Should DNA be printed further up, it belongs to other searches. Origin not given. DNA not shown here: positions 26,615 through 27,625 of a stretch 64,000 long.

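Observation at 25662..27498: Paralogous HTH plus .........-like proteins, each abutting a tRNA gene, with an RNHCP zinc-ribbon gene between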

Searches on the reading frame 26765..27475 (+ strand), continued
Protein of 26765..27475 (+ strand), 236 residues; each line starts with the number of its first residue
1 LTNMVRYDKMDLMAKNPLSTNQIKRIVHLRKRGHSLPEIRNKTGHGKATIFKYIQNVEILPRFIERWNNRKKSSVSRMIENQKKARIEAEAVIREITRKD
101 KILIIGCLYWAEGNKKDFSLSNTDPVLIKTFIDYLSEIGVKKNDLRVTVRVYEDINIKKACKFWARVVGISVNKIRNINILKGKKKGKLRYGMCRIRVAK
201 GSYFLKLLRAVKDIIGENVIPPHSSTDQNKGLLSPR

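Call 81: search_protein_representatives(alignment_id=A6)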
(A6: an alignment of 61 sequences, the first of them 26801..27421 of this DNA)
Query: 61 sequences, 221 profile positions. Proteins with E-value up to 0.001 (for the whole library): 8980; up to 1e-10: 4650; up to 1e-30: 1584. The best 150 are listed.
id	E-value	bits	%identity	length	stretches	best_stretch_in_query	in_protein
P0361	2.7e-65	236.0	-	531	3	6-213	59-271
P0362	5.0e-65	235.2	-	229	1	1-216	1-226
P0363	1.9e-64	233.3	-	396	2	1-216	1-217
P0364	1.8e-63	230.0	-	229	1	5-216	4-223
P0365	3.0e-63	229.3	-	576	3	6-217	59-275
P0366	6.5e-63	228.2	-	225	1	1-217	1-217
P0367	1.9e-62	226.7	-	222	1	5-217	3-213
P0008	4.3e-62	225.6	-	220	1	1-218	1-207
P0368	4.8e-62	225.4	-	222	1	6-218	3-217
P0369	5.1e-62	225.3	-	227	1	1-218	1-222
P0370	7.2e-61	221.6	-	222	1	1-218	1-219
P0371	1.1e-60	220.9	-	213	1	5-216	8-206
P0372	1.3e-60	220.8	-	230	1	1-219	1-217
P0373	6.7e-59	215.1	-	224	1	1-218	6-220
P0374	2.3e-58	213.4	-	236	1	6-216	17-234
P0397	2.4e-55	203.5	-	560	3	6-214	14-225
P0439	2.0e-52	194.0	-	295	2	6-217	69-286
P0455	1.2e-51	191.4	-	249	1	1-218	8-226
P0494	2.1e-49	184.1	-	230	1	2-215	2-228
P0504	5.4e-49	182.7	-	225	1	1-214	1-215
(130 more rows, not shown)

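Call 83: find_encoding_contigs(protein=P0361, flank=3000, max_places=3)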
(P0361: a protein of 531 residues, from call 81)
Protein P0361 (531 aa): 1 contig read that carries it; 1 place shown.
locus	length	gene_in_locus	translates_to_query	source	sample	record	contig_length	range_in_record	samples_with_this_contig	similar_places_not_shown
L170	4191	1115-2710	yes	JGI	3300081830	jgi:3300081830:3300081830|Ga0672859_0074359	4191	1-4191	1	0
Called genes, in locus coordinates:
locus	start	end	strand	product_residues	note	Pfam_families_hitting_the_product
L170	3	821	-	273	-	?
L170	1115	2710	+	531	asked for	-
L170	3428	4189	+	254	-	?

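Call 84: find_encoding_contigs(protein=P0365, flank=3000, max_places=3)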
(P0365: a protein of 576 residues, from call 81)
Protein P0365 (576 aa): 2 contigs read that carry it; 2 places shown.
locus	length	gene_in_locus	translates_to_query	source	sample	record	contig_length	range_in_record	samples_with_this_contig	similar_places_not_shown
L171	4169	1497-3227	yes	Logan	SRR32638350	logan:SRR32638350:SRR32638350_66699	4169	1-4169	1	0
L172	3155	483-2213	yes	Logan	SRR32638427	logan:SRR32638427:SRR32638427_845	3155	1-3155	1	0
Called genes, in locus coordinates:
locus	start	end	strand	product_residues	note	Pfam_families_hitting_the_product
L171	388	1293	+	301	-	PF18896:SLT_3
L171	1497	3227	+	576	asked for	PF13384:HTH_23 (faint)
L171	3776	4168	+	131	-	?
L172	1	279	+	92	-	?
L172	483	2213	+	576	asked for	PF13384:HTH_23 (faint)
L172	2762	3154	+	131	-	?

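Call 85: find_encoding_contigs(protein=P0397, flank=3000, max_places=3)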
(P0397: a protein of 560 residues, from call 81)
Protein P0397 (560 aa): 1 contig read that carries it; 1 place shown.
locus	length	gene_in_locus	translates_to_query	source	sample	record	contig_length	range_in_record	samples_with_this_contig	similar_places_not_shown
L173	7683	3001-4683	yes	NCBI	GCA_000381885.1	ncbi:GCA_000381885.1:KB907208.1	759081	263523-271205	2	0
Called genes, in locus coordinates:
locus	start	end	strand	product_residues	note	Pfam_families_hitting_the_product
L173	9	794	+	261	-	PF05175:MTS (weak), PF13489:Methyltransf_23, PF08241:Methyltransf_11, PF08242:Methyltransf_12, PF13649:Methyltransf_25, PF13847:Methyltransf_31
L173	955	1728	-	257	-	PF00440:TetR_N, PF19344:TetR_C_32, PF21943:TetR_C_46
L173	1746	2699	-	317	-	PF00487:FA_desaturase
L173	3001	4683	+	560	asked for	PF01381:HTH_3 (faint), PF02796:HTH_7 (faint), PF13542:HTH_Tnp_ISL3 (faint), PF13551:HTH_29 (faint), PF13936:HTH_38 (faint), PF00356:LacI (faint), PF13384:HTH_23, PF13518:HTH_28 (weak), +5 more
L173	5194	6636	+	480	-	PF00483:NTP_transferase, PF01128:IspD, PF12804:NTP_transf_3, PF25087:GMPPB_C (faint), PF00132:Hexapep (weak)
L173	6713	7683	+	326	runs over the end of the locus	PF13793:Pribosyltran_N, PF00156:Pribosyltran, PF14572:Pribosyl_synth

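Call 86: find_encoding_contigs(protein=P0363, flank=3000, max_places=3)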
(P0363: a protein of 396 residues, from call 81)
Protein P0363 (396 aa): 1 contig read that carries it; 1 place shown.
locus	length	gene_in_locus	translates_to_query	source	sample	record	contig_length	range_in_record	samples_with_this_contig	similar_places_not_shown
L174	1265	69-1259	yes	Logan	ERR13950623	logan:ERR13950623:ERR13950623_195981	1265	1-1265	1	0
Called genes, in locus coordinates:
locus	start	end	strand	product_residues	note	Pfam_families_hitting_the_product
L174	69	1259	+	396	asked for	-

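Call 88: list_cluster_members(proteins=[P0397, P0121, P0101, P0242, P0241])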
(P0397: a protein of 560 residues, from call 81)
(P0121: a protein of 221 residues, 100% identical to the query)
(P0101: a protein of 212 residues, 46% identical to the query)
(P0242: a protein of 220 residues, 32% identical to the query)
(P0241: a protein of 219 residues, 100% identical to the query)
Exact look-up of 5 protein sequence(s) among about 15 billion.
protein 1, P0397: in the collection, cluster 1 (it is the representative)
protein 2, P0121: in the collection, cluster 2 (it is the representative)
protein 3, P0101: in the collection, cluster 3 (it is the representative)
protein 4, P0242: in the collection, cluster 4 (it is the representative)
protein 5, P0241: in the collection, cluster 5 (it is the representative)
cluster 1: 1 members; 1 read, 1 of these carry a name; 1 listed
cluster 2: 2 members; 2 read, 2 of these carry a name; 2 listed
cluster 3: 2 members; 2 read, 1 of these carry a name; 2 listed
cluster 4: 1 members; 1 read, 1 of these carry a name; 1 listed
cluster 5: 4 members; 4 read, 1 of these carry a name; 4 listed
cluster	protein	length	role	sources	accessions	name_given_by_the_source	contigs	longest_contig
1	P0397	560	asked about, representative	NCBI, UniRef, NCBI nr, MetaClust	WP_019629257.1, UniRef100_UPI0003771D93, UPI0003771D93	helix-turn-helix domain-containing protein [Actinomadura atramentaria] | helix-turn-helix domain-containing protein n=1 Tax=Actinomadura atramentaria TaxID=1990 ... | status=active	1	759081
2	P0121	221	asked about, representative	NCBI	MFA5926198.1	MAG: hypothetical protein WC831_04670 [Parcubacteria group bacterium]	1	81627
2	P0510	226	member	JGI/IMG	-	hypothetical protein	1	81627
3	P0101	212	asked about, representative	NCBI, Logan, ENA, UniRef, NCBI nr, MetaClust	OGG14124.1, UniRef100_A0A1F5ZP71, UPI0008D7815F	hypothetical protein A2773_05230 [Candidatus Gottesmanbacteria bacterium ... | Resolvase HTH domain-containing protein n=1 Tax=Candidatus Gottesmanbacteria bacterium ... | MAG: hypothetical protein A2773_05230 [Candidatus Gottesmanbacteria bacterium ...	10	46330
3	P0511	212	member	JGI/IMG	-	-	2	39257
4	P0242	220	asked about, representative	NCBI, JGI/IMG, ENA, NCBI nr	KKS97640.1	MAG: hypothetical protein UV75_C0023G0002 [Candidatus Giovannonibacteria bacterium ...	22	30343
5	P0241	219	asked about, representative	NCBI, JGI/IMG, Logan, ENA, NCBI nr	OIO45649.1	MAG: hypothetical protein AUJ24_00230 [Parcubacteria group bacterium CG1_02_36_42]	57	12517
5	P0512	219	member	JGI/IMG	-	-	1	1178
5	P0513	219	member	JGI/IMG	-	-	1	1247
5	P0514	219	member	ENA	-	-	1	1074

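Call 99: search_protein_families(library=padloc, proteins=[window:26801-27421:+, P0397], max_evalue=0.1)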
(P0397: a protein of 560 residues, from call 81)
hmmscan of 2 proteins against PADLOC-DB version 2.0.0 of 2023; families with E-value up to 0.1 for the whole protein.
window:26801-27421:+ (207 aa): 0 families

P0397 (560 aa): 2 families
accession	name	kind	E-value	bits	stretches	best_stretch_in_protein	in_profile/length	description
PDLC04133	mad1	-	2.5e-10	38.5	1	331-353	7-29/60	mads_1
PDLC01848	CARF3--CARF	-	0.00029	18.6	0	313-351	133-171/197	-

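Call 101: search_dna_similar(query=P0397, collection=plasmids, mode=protein, max_evalue=0.001, max_rows=15)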
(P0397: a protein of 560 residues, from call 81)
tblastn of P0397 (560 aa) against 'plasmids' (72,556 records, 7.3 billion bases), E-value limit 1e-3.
No match.

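Call 102: search_dna_similar(query=P0397, collection=phages, mode=protein, max_evalue=0.001, max_rows=15)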
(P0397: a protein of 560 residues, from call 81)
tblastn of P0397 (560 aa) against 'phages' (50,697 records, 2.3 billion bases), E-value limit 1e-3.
No match.

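Call 105: find_encoding_contigs(protein=P0439, flank=1500, max_places=2)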
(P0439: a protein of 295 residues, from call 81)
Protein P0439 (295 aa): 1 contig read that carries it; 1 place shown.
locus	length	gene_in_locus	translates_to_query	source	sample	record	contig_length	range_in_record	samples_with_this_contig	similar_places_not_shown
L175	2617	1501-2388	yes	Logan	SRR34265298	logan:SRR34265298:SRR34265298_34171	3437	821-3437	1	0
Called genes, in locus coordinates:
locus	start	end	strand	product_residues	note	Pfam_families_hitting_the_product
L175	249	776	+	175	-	PF00466:Ribosomal_L10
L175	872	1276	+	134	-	PF16320:Ribosomal_L12_N, PF00542:Ribosomal_L12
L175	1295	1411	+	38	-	-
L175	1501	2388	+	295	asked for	-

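Call 106: find_encoding_contigs(protein=P0494, flank=1500, max_places=2)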
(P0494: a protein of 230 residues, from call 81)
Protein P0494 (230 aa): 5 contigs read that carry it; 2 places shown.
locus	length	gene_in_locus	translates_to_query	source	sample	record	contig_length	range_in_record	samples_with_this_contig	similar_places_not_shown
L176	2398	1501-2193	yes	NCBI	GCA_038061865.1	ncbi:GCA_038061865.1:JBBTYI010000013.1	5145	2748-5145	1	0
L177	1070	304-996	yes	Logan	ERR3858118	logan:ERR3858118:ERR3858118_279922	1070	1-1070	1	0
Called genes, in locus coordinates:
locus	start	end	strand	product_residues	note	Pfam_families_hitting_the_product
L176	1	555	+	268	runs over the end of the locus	PF03721:UDPG_MGDP_dh_N (weak), PF00984:UDPG_MGDP_dh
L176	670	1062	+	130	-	-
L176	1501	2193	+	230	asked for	-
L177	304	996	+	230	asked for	-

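Call 107: find_encoding_contigs(protein=P0504, flank=1500, max_places=2)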
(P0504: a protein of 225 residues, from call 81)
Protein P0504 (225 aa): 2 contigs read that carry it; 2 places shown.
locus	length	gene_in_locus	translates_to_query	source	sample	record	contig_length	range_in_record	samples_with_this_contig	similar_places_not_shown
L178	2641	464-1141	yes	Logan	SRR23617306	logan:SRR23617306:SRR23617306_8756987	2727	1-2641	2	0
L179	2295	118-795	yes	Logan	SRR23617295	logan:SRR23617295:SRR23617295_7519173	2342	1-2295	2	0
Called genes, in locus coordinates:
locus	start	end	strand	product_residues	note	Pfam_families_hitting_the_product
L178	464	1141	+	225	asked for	-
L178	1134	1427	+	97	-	PF00708:Acylphosphatase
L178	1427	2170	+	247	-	PF00849:PseudoU_synth_2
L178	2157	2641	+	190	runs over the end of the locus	?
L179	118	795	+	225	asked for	-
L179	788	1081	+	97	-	PF00708:Acylphosphatase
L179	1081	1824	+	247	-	PF00849:PseudoU_synth_2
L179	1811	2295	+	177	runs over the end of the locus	?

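Call 108: find_encoding_contigs(protein=P0455, flank=1500, max_places=2)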
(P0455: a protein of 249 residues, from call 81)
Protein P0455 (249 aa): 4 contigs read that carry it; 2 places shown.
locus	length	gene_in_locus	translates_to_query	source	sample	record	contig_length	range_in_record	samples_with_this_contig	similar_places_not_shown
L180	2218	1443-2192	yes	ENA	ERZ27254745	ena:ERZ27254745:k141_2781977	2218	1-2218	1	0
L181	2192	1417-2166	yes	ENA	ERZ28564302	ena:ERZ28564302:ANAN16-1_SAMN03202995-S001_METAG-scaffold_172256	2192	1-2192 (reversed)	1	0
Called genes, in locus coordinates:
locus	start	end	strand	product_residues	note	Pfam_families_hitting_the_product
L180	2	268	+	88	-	?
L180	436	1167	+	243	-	PF13489:Methyltransf_23, PF07021:MetW (weak), PF13847:Methyltransf_31, PF08241:Methyltransf_11, PF08242:Methyltransf_12, PF13649:Methyltransf_25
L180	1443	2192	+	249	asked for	-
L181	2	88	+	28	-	?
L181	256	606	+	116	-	-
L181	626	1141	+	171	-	PF08241:Methyltransf_11, PF08242:Methyltransf_12 (weak), PF13489:Methyltransf_23 (weak), PF13649:Methyltransf_25 (weak)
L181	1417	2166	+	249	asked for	-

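Call 112: search_solved_structures(query=A6, max_evalue=1)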
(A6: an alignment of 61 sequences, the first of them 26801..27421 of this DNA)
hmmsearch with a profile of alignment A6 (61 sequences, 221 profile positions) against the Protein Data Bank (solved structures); distinct sequences matched with E-value up to 1: 30.
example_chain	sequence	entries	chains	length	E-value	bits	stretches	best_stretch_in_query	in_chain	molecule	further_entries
2lvs_A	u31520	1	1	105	0.00032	23.2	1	6-44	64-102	Putative uncharacterized protein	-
2m8e_A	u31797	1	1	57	0.00068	22.1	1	5-43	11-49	SLEEPING BEAUTY TRANSPOSASE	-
5j6x_A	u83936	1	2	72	0.0044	19.5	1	10-55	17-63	Z-DNA binding protein kinase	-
4lb5_A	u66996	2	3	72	0.0055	19.2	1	12-55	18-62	Protein kinase containing Z-DNA binding domains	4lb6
5o6g_A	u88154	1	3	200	0.0056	19.2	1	73-140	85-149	Homing endonuclease I-DmoI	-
2rvc_A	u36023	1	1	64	0.0065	18.9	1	1-48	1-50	Interferon-inducible and double-stranded-dependent eIF-2kinase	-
6urs_A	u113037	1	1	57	0.0085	18.6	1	5-43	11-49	Sleeping Beauty transposase PAI subdomain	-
4kmf_A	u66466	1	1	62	0.013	18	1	6-48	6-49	Interferon-inducible and double-stranded-dependent eIF-2kinase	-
1b24_A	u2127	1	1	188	0.016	17.6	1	80-140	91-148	Homing endonuclease I-DmoI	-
5akm_A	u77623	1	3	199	0.017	17.5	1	80-140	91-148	HOMING ENDONUCLEASE I-DMOI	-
2vs7_A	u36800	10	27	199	0.018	17.5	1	79-140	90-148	HOMING ENDONUCLEASE I-DMOI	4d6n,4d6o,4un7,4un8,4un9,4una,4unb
4un7_G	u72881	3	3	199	0.018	17.5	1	79-140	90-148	HOMING ENDONUCLEASE I-DMOI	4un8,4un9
2vs8_A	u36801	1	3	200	0.018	17.5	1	79-140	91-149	HOMING ENDONUCLEASE I-DMOI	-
5o6i_A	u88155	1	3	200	0.023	17.2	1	80-140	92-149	Homing endonuclease I-DmoI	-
4ldz_A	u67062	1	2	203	0.033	16.6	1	6-60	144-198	Transcriptional regulatory protein DesR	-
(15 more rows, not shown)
